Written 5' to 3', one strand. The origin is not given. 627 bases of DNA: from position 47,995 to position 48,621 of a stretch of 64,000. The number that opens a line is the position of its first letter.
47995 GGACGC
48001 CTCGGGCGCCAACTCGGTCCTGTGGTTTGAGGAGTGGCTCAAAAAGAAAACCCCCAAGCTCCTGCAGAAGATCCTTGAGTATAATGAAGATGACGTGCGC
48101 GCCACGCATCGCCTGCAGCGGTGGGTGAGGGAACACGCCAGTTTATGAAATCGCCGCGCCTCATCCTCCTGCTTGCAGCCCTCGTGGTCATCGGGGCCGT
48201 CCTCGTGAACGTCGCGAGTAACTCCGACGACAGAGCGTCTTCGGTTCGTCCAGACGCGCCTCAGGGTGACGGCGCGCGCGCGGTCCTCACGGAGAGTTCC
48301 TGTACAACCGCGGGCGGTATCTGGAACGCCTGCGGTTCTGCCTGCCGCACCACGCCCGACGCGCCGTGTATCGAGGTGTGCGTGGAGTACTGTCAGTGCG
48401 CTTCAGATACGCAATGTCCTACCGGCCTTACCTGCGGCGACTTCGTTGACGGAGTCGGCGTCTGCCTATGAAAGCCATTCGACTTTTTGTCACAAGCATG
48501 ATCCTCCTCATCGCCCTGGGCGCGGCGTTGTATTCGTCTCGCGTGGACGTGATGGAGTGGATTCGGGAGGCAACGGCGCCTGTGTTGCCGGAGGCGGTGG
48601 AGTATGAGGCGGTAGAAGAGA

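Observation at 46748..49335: Overlapping operon: RecB-like (TM0106-family) nuclease, Cys-rich secreted mini-protein, C39-like peptidase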

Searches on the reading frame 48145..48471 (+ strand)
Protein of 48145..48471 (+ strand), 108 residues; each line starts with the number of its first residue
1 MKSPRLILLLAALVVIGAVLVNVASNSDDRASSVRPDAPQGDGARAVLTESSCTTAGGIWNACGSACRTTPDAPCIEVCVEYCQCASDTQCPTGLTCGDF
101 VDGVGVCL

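Call 3: search_protein_families(library=pfam, proteins=[window:48145-48471:+], max_evalue=0.01)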
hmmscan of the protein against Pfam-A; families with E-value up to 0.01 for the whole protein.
window:48145-48471:+ (108 aa): 0 families

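Call 5: search_protein_families(library=ncbifam, proteins=[window:48145-48471:+], max_evalue=0.01)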
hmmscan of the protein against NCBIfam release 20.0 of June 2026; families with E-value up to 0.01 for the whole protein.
window:48145-48471:+ (108 aa): 0 families

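Call 6: search_protein_families(library=padloc, proteins=[window:48145-48471:+], max_evalue=0.01)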
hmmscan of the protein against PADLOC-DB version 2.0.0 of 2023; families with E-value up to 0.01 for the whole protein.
window:48145-48471:+ (108 aa): 0 families

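Call 7: find_homologous_proteins(query=window:48145-48471:+, max_evalue=0.01)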
Query window:48145-48471:+ (108 aa): 10 proteins with E <= 0.01 among 93 candidates.
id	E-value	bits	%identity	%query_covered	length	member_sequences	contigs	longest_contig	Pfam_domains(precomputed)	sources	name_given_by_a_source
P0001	1.7e-64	233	100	100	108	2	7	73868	-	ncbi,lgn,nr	ncbi:hypothetical protein HY631_01495 [Candidatus Uhrbacteria bacterium]|nr:hypothetical protein [Ca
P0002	3.4e-33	132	58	100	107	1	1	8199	-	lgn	-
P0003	7.2e-33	131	71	74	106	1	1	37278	-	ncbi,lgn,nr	ncbi:hypothetical protein HZA87_00140 [Candidatus Uhrbacteria bacterium]|nr:hypothetical protein [Ca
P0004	2.8e-32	129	59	100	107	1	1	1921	-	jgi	jgi:hypothetical protein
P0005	2.7e-29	119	68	71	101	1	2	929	-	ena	-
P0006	6.2e-28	115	54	100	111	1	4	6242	-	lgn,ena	-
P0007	5.0e-27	112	49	100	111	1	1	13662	-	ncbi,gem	ncbi:MAG: hypothetical protein WC654_02630 [Patescibacteria group bacterium]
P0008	4.6e-23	99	48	94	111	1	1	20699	-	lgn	-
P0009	2.8e-22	97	45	99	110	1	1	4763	-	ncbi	-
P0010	1.6e-16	78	62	56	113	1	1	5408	-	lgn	-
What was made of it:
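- Tried and rejected: The word-index search found only 10 relatives, which wrongly suggested a tiny family (call 7).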

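Call 9: find_encoding_contigs(protein=P0003, flank=6000, max_places=2)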
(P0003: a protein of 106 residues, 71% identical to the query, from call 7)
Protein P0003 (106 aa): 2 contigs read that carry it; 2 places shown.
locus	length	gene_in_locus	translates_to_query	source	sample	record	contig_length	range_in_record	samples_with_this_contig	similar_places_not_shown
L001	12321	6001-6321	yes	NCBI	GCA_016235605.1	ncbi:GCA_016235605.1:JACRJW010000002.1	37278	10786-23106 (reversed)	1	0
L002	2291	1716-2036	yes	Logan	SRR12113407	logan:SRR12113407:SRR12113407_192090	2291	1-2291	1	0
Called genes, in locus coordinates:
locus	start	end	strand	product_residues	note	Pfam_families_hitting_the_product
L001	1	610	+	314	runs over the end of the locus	PF02661:Fic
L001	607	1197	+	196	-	PF01725:Ham1p_like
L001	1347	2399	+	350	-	PF00438:S-AdoMet_synt_N, PF02772:S-AdoMet_synt_M, PF02773:S-AdoMet_synt_C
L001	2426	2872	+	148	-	-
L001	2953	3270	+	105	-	-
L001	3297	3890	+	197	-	PF00160:Pro_isomerase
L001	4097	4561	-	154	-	-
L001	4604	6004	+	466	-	PF13482:RNase_H_2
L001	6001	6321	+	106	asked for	-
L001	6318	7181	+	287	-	PF13529:Peptidase_C39_2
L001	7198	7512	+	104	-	PF05973:Gp49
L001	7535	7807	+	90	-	PF12844:HTH_19, PF01381:HTH_3, PF13443:HTH_26 (weak), PF13560:HTH_31, PF22495:HTH_92 (weak)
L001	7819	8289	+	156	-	PF11158:DUF2938 (weak)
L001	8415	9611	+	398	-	PF13742:tRNA_anti_2, PF01336:tRNA_anti-codon, PF02601:Exonuc_VII_L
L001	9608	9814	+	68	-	PF02609:Exonuc_VII_S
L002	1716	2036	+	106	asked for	-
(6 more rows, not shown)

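Call 10: find_encoding_contigs(protein=P0007, flank=6000, max_places=2)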
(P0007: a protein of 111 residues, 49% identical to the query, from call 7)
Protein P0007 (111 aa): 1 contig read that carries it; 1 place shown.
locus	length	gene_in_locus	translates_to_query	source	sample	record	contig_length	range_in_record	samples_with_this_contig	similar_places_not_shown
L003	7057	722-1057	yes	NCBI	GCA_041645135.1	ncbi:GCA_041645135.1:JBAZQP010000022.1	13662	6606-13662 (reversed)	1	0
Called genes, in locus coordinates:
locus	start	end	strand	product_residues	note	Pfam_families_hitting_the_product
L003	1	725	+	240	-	PF13482:RNase_H_2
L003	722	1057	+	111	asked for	-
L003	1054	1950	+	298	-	PF13529:Peptidase_C39_2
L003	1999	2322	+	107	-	-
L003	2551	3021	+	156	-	PF11158:DUF2938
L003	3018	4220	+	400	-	PF13742:tRNA_anti_2, PF01336:tRNA_anti-codon, PF02601:Exonuc_VII_L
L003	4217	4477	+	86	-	PF02609:Exonuc_VII_S (weak)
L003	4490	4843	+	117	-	PF04020:Phage_holin_4_2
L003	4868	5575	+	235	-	PF00696:AA_kinase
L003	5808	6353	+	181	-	PF20803:PaaX_M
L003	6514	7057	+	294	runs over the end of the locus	PF13672:PP2C_2 (weak), PF00481:PP2C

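Call 11: find_encoding_contigs(protein=P0008, flank=6000, max_places=2)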
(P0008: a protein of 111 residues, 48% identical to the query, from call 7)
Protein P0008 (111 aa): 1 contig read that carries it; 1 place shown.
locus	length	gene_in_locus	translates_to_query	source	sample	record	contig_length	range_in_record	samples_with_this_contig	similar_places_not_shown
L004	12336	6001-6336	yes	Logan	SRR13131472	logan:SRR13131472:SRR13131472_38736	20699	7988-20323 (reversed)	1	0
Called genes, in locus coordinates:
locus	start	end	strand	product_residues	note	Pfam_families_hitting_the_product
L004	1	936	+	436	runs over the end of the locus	?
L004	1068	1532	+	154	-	-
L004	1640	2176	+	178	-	PF07382:HC2 (weak)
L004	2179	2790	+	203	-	PF00160:Pro_isomerase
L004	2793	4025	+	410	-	PF13200:DUF4015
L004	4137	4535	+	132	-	-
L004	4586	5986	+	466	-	PF13482:RNase_H_2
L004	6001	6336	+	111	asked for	-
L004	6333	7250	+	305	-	PF13529:Peptidase_C39_2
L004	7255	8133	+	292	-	-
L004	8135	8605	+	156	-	PF11158:DUF2938 (weak)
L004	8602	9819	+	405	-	PF13742:tRNA_anti_2, PF01336:tRNA_anti-codon (weak), PF02601:Exonuc_VII_L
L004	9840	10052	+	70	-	PF02609:Exonuc_VII_S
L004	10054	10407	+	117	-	PF04020:Phage_holin_4_2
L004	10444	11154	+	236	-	PF00696:AA_kinase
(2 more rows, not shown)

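Call 17: find_related_loci(query=A1, collection=genome_contigs, flank=5000)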
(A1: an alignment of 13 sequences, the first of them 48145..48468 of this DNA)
Query A1 (108 aa) in genome_contigs; peptide patterns used: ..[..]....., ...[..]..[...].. (x = any residue, [..] = any of these).
119 stretches matched a pattern; 21 encode a relative of the query (tblastn E <= 1e-3); 21 distinct loci.
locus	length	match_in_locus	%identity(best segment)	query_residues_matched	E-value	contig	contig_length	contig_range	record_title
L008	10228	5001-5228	71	29-108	6e-34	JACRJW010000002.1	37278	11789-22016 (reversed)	MAG: Candidatus Uhrbacteria bacterium isolate NC_groundwater_1839_Pr3_B-0.1um_53_10 SR-2_scaffold_141_22846, whole genom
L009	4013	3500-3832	53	6-107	2e-30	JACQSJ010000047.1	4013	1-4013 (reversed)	MAG: Candidatus Uhrbacteria bacterium isolate NC_groundwater_1382_Ag_S-0.2um_56_31 S_p2_S4_coassembly_k141_2769088, whol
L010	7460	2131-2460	54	1-107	5e-30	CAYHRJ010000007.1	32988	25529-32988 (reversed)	MAG TPA_asm: uncultured Gammaproteobacteria bacterium isolate ERP119705_co14_53 genome assembly, contig: NODE_969_length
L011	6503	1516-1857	49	1-108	6e-29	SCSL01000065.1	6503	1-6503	MAG: Patescibacteria group bacterium isolate FW215_bin.11 FW215_bin.11-106319, whole genome shotgun sequence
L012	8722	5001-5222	63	33-108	1e-28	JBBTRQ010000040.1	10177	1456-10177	MAG: Patescibacteria group bacterium isolate H52-bin078_1 H52_bin078_1_000000000040, whole genome shotgun sequence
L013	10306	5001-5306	44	7-108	4e-28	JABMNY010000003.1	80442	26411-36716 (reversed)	MAG: Candidatus Uhrbacteria bacterium isolate bin.153 k141_663590, whole genome shotgun sequence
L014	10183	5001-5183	74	48-108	3e-28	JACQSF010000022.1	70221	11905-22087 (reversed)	MAG: Candidatus Uhrbacteria bacterium isolate NC_groundwater_1378_Ag_S-0.2um_51_101 S_p2_S4_coassembly_k141_2262556, who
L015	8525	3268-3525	52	22-107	7e-27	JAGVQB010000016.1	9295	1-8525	MAG: bacterium isolate DeMMO3_34 c_000000075226, whole genome shotgun sequence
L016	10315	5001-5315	50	1-107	1e-26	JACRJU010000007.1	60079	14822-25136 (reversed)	MAG: Candidatus Uhrbacteria bacterium isolate NC_groundwater_1837_Pr3_B-0.1um_51_51 SR-2_scaffold_141_1541102, whole gen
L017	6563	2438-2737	46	8-107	3e-26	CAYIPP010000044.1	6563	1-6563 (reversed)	MAG TPA_asm: uncultured Gammaproteobacteria bacterium isolate ERP119705_co25_663 genome assembly, contig: NODE_13619_len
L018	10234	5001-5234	59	30-108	4e-26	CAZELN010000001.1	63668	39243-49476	MAG TPA_asm: uncultured Gammaproteobacteria bacterium isolate binchicken_co368_97 genome assembly, contig: NODE_232_leng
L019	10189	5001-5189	59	46-108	2e-24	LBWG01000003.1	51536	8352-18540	MAG: Candidatus Uhrbacteria bacterium GW2011_GWF2_39_13 UT30_C0003, whole genome shotgun sequence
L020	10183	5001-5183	61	48-108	5e-24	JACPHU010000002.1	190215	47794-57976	MAG: Candidatus Uhrbacteria bacterium isolate NC_groundwater_422_Ag_B-0.1um_45_124 GD18-4_B1_scaffold_25494, whole genom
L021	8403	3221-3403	62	48-108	7e-24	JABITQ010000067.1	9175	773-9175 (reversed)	MAG: Candidatus Uhrbacteria bacterium isolate SI072_bin28 k141_620875, whole genome shotgun sequence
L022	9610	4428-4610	59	47-107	1e-23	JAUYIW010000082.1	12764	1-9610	MAG: Candidatus Uhrbacteria bacterium isolate C24_metabat.bin.112 C24_k141_275694, whole genome shotgun sequence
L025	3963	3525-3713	59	52-107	6e-21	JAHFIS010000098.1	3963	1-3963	MAG: Candidatus Uhrbacteria bacterium isolate nzgw368 NODE_110845_length_3964_cov_2.864169, whole genome shotgun sequenc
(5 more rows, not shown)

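Call 26: find_homologous_proteins(query=A2, max_evalue=0.01)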
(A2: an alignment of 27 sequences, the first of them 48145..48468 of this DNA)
Query A2 (27 sequences) (108 aa, profile of the alignment): 69 proteins with E <= 0.01 among 8000 candidates.
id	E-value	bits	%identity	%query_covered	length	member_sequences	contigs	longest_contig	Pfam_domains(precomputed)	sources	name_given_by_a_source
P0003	4.3e-35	138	71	74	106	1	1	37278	-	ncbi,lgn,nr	ncbi:hypothetical protein HZA87_00140 [Candidatus Uhrbacteria bacterium]|nr:hypothetical protein [Ca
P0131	2.0e-34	136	74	56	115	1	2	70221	-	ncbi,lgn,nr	ncbi:hypothetical protein HY626_03015 [Candidatus Uhrbacteria bacterium]|nr:hypothetical protein [Ca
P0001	2.7e-34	135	100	100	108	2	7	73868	-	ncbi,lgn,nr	ncbi:hypothetical protein HY631_01495 [Candidatus Uhrbacteria bacterium]|nr:hypothetical protein [Ca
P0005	1.6e-33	133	68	71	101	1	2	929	-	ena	-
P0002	2.1e-33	132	58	100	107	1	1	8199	-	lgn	-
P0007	2.2e-33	132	49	100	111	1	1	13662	-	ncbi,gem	ncbi:MAG: hypothetical protein WC654_02630 [Patescibacteria group bacterium]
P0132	3.0e-33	132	59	76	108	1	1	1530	-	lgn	-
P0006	4.6e-33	131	54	100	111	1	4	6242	-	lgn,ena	-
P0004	1.5e-32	130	59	100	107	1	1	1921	-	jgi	jgi:hypothetical protein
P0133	3.2e-32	128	57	100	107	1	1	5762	-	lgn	-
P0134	1.1e-31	127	46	93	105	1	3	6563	-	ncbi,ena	-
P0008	1.1e-31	127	48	94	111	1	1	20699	-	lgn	-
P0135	1.2e-31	127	66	71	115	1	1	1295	-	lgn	-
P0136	1.2e-30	123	50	95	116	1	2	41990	-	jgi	jgi:hypothetical protein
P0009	1.6e-30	123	45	99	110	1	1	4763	-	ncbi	-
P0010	1.7e-30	123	62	56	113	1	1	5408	-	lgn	-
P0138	5.6e-30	121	41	98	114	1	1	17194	-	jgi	jgi:hypothetical protein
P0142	1.5e-29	120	48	90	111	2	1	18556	-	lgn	-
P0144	9.3e-29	117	53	57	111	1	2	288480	-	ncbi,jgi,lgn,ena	ncbi:MAG: hypothetical protein WCT24_04010 [Patescibacteria group bacterium]|jgi:hypothetical protei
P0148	1.5e-27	113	45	89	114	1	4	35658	-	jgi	jgi:hypothetical protein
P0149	5.5e-27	112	46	92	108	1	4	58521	-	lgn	-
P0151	7.8e-26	108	40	98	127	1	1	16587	-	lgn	-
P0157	1.4e-24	104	38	88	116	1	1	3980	-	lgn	-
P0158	4.0e-24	102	42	94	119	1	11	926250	-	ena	-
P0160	6.8e-24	102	37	99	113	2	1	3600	-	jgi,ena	jgi:hypothetical protein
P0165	5.6e-23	99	51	73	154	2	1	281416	-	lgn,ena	-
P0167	8.7e-23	98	44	92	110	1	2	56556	-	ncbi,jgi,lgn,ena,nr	ncbi:MAG: hypothetical protein ABH826_02120 [Patescibacteria group bacterium]|nr:hypothetical protei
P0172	6.6e-22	95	37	96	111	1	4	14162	-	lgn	-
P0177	3.3e-20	90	38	100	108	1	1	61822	-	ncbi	-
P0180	1.8e-16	78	32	99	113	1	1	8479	-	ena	-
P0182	8.2e-16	76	39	93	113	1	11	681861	-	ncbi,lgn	-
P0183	6.7e-14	70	48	54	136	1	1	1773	-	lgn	-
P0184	7.1e-14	69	46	64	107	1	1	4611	-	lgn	-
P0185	4.3e-13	67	40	58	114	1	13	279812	-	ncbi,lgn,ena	ncbi:MAG: hypothetical protein ACP5N9_02730 [Candidatus Bilamarchaeum sp.]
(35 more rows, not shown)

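Call 27: find_encoding_contigs(protein=P0185, flank=5000, max_places=2)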
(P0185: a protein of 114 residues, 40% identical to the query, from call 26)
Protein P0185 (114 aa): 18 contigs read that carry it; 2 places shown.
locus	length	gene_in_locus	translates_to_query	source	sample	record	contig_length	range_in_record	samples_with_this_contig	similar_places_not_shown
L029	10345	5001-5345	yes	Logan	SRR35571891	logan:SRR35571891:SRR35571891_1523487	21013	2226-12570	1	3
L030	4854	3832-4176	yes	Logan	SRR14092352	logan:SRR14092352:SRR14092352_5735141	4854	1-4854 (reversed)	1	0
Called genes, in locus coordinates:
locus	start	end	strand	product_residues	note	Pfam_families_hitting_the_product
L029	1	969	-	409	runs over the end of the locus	PF04851:ResIII, PF00270:DEAD, PF00271:Helicase_C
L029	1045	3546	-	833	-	PF03109:ABC1 (faint), PF00069:Pkinase, PF07714:PK_Tyr_Ser-Thr, PF06293:Kdo (faint), PF00069:Pkinase, PF07714:PK_Tyr_Ser-Thr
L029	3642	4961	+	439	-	-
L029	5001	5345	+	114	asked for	-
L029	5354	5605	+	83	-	PF07441:BofA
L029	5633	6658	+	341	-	PF01300:Sua5_yciO_yrdC, PF03481:Sua5_C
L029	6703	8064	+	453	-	PF00155:Aminotran_1_2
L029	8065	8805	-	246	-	PF09754:PAC2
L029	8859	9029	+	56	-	PF03911:Sec61_beta (weak)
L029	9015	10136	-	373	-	PF08668:HDOD (faint), PF01966:HD, PF19276:HD_assoc_2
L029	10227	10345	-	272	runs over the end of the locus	-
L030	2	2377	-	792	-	?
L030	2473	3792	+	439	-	-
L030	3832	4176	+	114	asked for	-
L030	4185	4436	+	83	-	PF07441:BofA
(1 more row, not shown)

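Call 28: find_encoding_contigs(protein=P0182, flank=5000, max_places=1)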
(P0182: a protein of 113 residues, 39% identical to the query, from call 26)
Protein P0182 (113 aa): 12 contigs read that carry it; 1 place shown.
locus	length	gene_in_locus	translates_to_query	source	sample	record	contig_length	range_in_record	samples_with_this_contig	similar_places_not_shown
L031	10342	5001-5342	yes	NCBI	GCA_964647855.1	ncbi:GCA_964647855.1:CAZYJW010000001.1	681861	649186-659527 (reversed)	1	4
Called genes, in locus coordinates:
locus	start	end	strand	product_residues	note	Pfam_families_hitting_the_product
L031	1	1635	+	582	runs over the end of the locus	PF02874:ATP-synt_ab_N, PF16886:ATP-synt_ab_Xtn, PF00006:ATP-synt_ab, PF22919:ATP-synt_VA_C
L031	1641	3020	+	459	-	PF02874:ATP-synt_ab_N, PF00006:ATP-synt_ab, PF22919:ATP-synt_VA_C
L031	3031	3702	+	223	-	PF01813:ATP-synt_D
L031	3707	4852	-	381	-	-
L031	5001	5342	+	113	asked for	-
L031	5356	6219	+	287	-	PF04402:SIMPL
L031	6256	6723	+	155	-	PF04307:YdjM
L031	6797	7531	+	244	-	-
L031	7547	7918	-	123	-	-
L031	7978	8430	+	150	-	-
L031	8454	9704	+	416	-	PF00368:HMG-CoA_red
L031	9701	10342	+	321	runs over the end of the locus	PF00953:Glycos_transf_4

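Call 29: find_encoding_contigs(protein=P0158, flank=5000, max_places=1)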
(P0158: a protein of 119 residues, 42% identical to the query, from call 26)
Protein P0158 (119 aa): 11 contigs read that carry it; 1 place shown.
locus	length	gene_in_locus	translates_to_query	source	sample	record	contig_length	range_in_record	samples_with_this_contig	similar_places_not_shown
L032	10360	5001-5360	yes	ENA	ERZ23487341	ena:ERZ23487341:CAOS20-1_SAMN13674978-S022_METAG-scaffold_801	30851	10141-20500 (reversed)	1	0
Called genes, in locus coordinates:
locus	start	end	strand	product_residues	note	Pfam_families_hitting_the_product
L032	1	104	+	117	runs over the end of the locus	-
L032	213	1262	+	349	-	PF00438:S-AdoMet_synt_N, PF02772:S-AdoMet_synt_M, PF02773:S-AdoMet_synt_C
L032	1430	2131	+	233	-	-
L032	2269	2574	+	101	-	-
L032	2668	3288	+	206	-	PF00160:Pro_isomerase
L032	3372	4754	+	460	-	PF13482:RNase_H_2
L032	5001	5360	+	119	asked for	-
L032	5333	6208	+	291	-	PF13529:Peptidase_C39_2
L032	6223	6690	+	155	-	-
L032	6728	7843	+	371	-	PF02547:Queuosine_synth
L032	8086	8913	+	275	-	-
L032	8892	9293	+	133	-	PF02601:Exonuc_VII_L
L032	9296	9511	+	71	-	PF02609:Exonuc_VII_S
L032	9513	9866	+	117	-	PF04020:Phage_holin_4_2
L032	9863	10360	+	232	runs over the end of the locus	PF00696:AA_kinase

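Call 40: predict_structure(alignment_id=A3)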
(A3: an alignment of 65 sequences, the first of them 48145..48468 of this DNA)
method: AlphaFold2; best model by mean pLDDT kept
length: 108 residues; sequences in the alignment: 65
mean_pLDDT: 82.7   pTM: 0.55
mean pLDDT of the five models: 82.7, 82.4, 82.4, 81.2, 80.1
residues with pLDDT >= 90: 56; 70-90: 27; 50-70: 14; < 50: 11
segments of 3 or more residues with pLDDT < 50: 29-31, 36-41
pLDDT, mean of each block of 10 residues (from residue 1): 82 90 61 50 67 97 90 87 97 95 95
secondary structure, 60 per line:
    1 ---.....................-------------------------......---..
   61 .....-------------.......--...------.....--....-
elements in order: H4-24 H50-55 E59-65 E79-85 E97-101 E104-107

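Call 43: fold_search(model_id=the predicted structure, library=pdb)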
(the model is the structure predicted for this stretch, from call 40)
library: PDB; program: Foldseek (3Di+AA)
matches with E <= 10: 47; with E <= 0.001: 0
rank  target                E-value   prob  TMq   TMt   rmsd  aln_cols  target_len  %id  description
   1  4bmf_MODEL_1_A        6.9e-01  0.33  0.20  0.47   2.7        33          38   30  Solution structure of the cellulose-binding domain of endoglucanase I from Trichoderma reesei and its interact (released 2013-05-22)
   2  7rz3_MODEL_1_A        6.9e-01  0.25  0.20  0.26   9.5        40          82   25  The solution structure of remipede double-ICK toxin phi-Xibalbin3-Xt3a (released 2022-08-31)
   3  5z5k_B                1.0e+00  0.47  0.20  0.32   4.1        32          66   25  Structure of the DCC-Draxin complex (released 2018-06-20)
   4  1imt_MODEL_1_A        2.8e+00  0.13  0.19  0.25   2.6        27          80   33  MAMBA INTESTINAL TOXIN 1, NMR, 39 STRUCTURES (released 1999-04-20)
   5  5x9w_A                3.0e+00  0.07  0.18  0.03   3.5        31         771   16  Mismatch Repair Protein (released 2017-11-22)
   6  7ai6_A                3.2e+00  0.08  0.19  0.03   2.9        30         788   10  MutS in mismatch bound state (released 2021-03-31)
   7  5akb_A                3.2e+00  0.08  0.19  0.04   3.1        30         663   10  MutS in complex with the N-terminal domain of MutL - crystal form 1 (released 2015-07-22)
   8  5iso_C                3.2e+00  0.02  0.17  0.05  18.7       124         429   10  STRUCTURE OF FULL LENGTH HUMAN AMPK (NON-PHOSPHORYLATED AT T-LOOP) IN COMPLEX WITH A SMALL MOLECULE ACTIVATOR, A BENZI (released 2017-03-29)
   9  7ai6_B                3.4e+00  0.09  0.20  0.03   2.8        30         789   10  MutS in mismatch bound state (released 2021-03-31)
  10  7ai7_B                3.6e+00  0.08  0.19  0.04   3.0        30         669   10  MutS in Intermediate state (released 2021-03-31)
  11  1e3m_B                3.6e+00  0.08  0.19  0.03   3.2        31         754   13  The crystal structure of E. coli MutS binding to DNA with a G:T mismatch (released 2000-11-01)
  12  7aib_A                4.1e+00  0.07  0.19  0.04   3.0        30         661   10  MutS-MutL in clamp state (released 2021-03-31)
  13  2wtu_A                4.1e+00  0.06  0.19  0.03   3.3        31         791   13  Crystal structure of Escherichia coli MutS in complex with a 16 basepair oligo containing an A.A mismatch. (released 2010-02-09)
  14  4v15_A                4.4e+00  0.02  0.13  0.04  11.4        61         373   13  Crystal structure of D-threonine aldolase from Alcaligenes xylosoxidans (released 2015-03-25)
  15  1wb9_A                4.7e+00  0.07  0.19  0.03   2.9        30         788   10  Crystal Structure of E. coli DNA Mismatch Repair enzyme MutS, E38T mutant, in complex with a G.T mismatch (released 2006-01-18)
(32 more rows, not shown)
